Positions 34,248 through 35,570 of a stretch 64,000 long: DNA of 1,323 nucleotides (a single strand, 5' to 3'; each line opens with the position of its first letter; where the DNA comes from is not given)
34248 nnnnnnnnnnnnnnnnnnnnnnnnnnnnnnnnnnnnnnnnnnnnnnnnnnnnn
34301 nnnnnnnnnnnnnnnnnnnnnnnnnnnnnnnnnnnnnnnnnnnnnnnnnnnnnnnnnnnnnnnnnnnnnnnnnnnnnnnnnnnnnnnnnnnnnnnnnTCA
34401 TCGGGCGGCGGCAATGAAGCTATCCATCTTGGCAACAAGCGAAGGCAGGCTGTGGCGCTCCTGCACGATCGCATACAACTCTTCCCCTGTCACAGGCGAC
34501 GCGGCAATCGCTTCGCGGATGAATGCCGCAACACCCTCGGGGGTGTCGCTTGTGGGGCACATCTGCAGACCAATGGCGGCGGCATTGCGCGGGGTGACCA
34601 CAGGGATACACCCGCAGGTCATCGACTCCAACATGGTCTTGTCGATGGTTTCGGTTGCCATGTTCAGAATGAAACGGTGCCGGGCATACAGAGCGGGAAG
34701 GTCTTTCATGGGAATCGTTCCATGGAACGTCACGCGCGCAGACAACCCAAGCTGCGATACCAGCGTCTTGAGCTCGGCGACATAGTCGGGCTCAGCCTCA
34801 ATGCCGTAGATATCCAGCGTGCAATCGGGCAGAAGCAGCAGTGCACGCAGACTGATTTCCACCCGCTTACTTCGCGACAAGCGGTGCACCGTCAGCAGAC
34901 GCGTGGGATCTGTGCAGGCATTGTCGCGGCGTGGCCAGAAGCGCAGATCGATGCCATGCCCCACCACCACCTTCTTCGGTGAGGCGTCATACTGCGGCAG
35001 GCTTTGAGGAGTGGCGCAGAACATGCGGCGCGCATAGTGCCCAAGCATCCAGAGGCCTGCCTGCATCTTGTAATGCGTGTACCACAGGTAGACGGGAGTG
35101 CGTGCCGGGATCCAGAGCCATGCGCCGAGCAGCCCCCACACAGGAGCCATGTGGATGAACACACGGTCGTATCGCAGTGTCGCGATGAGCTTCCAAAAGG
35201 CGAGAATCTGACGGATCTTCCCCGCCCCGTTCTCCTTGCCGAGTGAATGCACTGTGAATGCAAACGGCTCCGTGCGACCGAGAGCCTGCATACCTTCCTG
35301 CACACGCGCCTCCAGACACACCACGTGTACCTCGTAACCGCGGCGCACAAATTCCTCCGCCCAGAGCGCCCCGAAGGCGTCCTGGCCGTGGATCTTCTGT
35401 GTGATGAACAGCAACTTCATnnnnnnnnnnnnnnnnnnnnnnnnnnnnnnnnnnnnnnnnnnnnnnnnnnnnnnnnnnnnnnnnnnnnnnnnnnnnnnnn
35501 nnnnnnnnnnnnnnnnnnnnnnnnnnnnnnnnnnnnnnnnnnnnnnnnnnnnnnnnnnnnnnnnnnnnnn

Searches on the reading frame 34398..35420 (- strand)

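Call 67: search_protein_families(library=pfam, proteins=[window:34398-35420:-])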
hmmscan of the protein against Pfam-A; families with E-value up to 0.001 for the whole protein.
window:34398-35420:- (340 aa): 6 families
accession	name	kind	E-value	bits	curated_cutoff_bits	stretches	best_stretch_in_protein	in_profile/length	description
PF00534.26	Glycos_transf_1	-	2.3e-14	53.8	26.4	1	169-277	12-123/172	Glycosyl transferases group 1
PF13692.12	Glyco_trans_1_4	-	1.2e-10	42.3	27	1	174-302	3-137/142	Glycosyl transferases group 1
PF13439.12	Glyco_transf_4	-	4.1e-07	30.6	28.5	1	21-131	12-124/170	Glycosyltransferase Family 4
PF13579.12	Glyco_trans_4_4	-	5.6e-06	27.2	29.7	1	20-111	10-98/158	Glycosyl transferase 4-like domain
PF13477.12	Glyco_trans_4_2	-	0.00014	22.5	23.4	1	19-100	15-91/139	Glycosyl transferase 4-like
PF13524.12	Glyco_trans_1_2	-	0.00045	20.6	25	1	191-279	6-83/144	Glycosyl transferase-like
